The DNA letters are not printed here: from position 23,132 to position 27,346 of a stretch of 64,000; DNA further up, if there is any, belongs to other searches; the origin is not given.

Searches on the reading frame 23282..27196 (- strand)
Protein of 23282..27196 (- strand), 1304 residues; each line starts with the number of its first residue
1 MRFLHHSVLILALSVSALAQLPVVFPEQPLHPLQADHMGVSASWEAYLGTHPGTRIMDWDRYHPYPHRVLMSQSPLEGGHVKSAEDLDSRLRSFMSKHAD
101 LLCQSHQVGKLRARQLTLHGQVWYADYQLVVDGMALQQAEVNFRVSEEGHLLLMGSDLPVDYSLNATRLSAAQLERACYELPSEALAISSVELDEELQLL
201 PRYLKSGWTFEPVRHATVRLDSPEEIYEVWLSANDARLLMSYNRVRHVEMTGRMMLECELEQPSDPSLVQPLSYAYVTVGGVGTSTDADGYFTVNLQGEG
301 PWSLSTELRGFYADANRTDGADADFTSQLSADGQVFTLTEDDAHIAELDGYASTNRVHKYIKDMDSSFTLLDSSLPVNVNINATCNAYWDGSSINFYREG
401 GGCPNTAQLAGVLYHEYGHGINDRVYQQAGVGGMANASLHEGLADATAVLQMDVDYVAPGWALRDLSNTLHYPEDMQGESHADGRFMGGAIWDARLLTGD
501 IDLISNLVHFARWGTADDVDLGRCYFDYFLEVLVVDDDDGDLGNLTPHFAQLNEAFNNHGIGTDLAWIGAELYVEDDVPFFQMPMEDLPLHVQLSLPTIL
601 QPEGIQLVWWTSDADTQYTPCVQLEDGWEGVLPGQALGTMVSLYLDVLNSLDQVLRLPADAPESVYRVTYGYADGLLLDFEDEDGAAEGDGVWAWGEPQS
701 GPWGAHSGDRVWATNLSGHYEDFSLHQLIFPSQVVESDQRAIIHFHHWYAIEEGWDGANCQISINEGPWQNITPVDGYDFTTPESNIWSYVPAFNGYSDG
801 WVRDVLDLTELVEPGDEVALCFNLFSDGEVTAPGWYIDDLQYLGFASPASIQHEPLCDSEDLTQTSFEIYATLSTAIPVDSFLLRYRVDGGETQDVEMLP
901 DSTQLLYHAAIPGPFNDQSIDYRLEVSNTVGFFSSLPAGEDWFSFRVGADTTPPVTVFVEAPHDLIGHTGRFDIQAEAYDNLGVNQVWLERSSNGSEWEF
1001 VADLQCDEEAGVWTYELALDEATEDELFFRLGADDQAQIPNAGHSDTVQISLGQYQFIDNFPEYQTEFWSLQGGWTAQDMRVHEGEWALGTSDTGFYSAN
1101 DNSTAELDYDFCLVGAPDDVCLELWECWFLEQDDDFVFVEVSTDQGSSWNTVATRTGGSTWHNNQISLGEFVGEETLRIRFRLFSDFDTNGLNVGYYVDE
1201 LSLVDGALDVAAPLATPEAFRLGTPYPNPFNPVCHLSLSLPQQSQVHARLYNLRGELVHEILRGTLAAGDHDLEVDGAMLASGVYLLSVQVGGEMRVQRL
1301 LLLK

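Call 54: search_protein_families(library=pfam, proteins=[window:23282-27196:-], max_evalue=0.0001)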
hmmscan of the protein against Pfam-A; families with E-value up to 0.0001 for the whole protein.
window:23282-27196:- (1304 aa): 2 families
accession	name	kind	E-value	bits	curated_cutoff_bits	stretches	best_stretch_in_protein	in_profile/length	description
PF20773.4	InhA-like_MAM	-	1.6e-11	44.5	26.9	1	739-841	63-161/191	Immune inhibitor A-like, MAM domain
PF18962.6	Por_Secre_tail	-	2.2e-06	28.3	27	1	1226-1299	2-72/75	Secretion system C-terminal sorting domain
